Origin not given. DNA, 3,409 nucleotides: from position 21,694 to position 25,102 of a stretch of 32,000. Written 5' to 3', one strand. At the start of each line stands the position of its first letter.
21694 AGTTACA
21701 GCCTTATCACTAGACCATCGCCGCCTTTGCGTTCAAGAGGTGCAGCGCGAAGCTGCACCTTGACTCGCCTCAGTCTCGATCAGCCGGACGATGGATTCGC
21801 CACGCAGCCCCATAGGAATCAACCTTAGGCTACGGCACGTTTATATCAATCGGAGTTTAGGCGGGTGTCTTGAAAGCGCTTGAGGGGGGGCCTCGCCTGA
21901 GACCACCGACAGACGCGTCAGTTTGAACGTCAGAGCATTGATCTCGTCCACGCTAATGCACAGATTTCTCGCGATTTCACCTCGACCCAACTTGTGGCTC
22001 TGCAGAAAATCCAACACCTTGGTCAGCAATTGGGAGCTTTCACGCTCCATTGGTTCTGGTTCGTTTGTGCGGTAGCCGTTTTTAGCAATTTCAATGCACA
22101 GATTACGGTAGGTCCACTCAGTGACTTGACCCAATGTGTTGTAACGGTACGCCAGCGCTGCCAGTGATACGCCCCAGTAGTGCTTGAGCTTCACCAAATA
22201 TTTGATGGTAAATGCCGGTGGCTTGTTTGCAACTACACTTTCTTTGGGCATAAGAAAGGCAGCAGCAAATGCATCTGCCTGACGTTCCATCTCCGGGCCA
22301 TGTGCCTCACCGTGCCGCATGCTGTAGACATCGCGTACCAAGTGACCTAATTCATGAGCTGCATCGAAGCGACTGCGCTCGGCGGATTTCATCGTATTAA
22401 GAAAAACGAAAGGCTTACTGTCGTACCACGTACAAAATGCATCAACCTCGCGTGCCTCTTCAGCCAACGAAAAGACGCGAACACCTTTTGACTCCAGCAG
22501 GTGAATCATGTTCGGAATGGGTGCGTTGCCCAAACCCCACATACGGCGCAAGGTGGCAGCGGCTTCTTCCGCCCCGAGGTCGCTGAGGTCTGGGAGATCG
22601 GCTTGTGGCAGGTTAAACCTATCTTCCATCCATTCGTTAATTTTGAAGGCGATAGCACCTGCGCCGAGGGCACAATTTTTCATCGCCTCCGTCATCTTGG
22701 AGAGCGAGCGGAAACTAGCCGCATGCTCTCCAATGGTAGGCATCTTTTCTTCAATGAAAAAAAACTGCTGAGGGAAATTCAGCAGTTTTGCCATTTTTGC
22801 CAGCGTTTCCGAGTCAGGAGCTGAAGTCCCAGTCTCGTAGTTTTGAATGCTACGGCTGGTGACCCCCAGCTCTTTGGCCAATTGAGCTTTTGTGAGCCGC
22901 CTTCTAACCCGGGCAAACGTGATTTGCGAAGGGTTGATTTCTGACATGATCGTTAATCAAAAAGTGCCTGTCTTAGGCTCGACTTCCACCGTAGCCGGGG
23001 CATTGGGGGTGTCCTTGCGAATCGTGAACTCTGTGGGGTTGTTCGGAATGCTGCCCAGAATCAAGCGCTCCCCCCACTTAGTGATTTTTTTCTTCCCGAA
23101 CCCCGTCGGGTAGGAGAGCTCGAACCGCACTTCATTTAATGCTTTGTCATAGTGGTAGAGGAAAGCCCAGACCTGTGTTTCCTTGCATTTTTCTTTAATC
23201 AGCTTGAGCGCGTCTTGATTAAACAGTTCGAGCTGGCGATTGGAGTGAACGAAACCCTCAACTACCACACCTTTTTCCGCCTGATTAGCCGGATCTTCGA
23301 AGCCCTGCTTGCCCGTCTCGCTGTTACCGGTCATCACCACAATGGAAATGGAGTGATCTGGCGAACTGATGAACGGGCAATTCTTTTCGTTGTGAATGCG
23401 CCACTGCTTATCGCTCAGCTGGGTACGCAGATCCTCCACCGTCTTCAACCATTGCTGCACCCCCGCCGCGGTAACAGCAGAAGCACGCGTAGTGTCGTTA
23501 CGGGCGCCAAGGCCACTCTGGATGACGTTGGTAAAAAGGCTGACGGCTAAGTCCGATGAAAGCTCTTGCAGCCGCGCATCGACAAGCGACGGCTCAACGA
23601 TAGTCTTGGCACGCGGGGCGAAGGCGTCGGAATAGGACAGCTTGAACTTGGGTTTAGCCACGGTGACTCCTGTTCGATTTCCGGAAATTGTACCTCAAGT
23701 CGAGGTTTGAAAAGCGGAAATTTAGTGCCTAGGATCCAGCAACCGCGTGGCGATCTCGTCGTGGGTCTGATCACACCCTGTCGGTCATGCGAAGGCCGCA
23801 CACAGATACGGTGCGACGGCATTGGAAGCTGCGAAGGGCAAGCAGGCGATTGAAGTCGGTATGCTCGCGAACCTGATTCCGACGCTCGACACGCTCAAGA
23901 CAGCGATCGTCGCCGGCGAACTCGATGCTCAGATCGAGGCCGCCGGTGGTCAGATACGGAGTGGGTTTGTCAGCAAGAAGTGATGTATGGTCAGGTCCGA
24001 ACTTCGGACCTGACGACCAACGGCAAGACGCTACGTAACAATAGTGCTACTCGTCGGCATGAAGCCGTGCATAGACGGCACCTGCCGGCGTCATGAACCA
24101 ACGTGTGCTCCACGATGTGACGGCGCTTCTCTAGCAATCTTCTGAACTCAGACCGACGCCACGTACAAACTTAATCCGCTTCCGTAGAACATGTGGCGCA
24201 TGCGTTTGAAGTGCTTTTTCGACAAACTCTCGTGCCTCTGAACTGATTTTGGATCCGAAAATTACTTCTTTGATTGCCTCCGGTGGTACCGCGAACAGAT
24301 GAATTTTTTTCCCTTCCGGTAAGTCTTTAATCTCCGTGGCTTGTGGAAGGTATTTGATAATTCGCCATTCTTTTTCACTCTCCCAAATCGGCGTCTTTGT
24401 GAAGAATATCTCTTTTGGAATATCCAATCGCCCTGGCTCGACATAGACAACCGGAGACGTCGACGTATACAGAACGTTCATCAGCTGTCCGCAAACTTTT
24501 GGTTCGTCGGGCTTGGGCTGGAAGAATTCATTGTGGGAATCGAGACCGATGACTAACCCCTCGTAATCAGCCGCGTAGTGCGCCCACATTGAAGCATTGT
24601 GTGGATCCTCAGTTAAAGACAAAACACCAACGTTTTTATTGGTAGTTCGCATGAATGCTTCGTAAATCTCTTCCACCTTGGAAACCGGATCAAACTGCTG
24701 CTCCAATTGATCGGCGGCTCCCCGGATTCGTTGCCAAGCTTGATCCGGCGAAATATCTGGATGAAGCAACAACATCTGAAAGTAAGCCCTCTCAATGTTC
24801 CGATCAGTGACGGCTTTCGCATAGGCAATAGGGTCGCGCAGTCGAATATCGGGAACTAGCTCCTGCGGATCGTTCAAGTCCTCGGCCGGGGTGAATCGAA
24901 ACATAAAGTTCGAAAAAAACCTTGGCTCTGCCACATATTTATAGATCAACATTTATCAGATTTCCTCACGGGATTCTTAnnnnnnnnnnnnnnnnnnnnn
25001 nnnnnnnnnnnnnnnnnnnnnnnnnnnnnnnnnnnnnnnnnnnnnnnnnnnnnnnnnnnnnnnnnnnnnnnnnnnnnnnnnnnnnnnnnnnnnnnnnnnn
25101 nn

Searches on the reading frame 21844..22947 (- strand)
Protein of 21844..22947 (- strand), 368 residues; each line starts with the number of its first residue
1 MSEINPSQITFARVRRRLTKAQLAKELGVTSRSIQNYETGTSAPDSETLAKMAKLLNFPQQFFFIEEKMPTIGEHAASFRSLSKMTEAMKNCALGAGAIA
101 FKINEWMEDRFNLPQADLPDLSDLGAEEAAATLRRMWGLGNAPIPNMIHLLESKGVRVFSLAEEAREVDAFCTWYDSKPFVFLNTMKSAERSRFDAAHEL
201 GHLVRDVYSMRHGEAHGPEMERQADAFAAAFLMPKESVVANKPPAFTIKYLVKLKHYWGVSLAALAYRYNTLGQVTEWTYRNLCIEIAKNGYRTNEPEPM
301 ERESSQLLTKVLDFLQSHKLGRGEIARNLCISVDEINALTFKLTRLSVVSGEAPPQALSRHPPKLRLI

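Call 77: search_protein_families(library=pfam, proteins=[window:21844-22947:-], max_evalue=0.01)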
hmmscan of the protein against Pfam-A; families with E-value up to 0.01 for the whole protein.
window:21844-22947:- (368 aa): 5 families
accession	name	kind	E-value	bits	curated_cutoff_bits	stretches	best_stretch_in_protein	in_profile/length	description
PF06114.19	Peptidase_M78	-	2e-23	82.9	22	1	152-268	2-121/123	IrrE N-terminal-like domain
PF01381.28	HTH_3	-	2.2e-11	44.1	23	1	12-57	4-49/55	Helix-turn-helix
PF13560.12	HTH_31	-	1.1e-08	35.7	27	1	13-60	10-58/64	Helix-turn-helix domain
PF12844.13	HTH_19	-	2.2e-08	34.3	30.2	1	9-61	4-56/64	Helix-turn-helix domain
PF13443.12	HTH_26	-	0.0093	16.6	22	0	15-57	8-51/63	Cro/C1-type HTH DNA-binding domain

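Call 78: search_protein_families(library=padloc, proteins=[window:21844-22947:-], max_evalue=0.001)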
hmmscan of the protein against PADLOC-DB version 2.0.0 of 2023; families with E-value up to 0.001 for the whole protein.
window:21844-22947:- (368 aa): 19 families
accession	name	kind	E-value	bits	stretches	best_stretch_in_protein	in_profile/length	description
PDLC03949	RmrA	-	6.8e-151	500.2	1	4-367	2-361/363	-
PDLC03946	RmrA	-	2.8e-117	389.4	1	5-347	3-342/357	-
PDLC03950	RmrA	-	7.2e-79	263.4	1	8-345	6-352/369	-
PDLC03955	RmrA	-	2.2e-77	258.8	1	3-338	19-355/371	-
PDLC03952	RmrA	-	1.4e-68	229.6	1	4-340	22-375/395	-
PDLC03947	RmrA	-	2.9e-67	225.2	1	3-340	10-361/383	-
PDLC03948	RmrA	-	7e-63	210.8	1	5-337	9-357/397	-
PDLC03944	RmrA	-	4.3e-62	208.4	1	3-316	5-329/384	-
PDLC03954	RmrA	-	7e-61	204.2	1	2-339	8-360/380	-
PDLC03951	RmrA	-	5.2e-58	194.9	1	5-339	9-355/400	-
PDLC03943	RmrA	-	1.2e-54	183.8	1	5-340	3-343/370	-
PDLC03956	RmrA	-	3.6e-44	149.4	1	6-338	10-356/399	-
PDLC03945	RmrA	-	3.9e-40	136.2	1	12-297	10-318/394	-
PDLC03953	RmrA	-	1.8e-36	124.2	1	16-320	17-331/373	-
PDLC04141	capP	-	1.8e-18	65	1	162-273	37-154/242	capP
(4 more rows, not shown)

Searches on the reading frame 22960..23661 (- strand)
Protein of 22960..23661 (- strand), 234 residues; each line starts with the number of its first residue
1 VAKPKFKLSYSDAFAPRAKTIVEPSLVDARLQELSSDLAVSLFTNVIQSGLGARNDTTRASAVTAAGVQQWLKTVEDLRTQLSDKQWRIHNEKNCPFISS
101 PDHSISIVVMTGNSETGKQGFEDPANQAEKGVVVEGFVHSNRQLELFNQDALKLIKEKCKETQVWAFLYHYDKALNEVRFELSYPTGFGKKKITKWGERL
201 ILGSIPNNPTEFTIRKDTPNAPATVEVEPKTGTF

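Call 77: search_protein_families(library=pfam, proteins=[window:22960-23661:-], max_evalue=0.01)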
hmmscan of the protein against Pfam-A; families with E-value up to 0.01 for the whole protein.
window:22960-23661:- (234 aa): 0 families

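Call 78: search_protein_families(library=padloc, proteins=[window:22960-23661:-], max_evalue=0.001)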
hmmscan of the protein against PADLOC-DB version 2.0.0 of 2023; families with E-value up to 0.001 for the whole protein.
window:22960-23661:- (234 aa): 3 families
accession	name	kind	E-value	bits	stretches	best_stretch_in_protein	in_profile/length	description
PDLC03935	RmrT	-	6e-56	187.5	1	23-230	8-206/207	-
PDLC03932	RmrT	-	4.9e-13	47.1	1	19-204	7-181/209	-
PDLC03936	RmrT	-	0.00085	16.9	0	58-141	54-137/233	-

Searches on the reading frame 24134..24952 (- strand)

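Call 77: search_protein_families(library=pfam, proteins=[window:24134-24952:-], max_evalue=0.01)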
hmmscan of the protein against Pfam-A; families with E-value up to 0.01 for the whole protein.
window:24134-24952:- (273 aa): 1 family
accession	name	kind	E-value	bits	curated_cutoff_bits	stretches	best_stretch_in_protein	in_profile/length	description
PF11185.13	DUF2971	-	6.5e-06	27.8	22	1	122-198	1-89/89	Protein of unknown function (DUF2971)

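Call 78: search_protein_families(library=padloc, proteins=[window:24134-24952:-], max_evalue=0.001)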
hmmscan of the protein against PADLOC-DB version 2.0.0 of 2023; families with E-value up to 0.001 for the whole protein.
window:24134-24952:- (273 aa): 4 families
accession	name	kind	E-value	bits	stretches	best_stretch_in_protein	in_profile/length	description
PDLC04994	PDC-S31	-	2.3e-31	107.1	1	18-256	39-255/273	-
PDLC04990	PDC-S31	-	2.8e-25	87.6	1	23-255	33-239/259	-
PDLC04991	PDC-S31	-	1.6e-21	75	1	84-260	37-190/208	-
PDLC04992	PDC-S31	-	4.5e-05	21.3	1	96-138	45-87/220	-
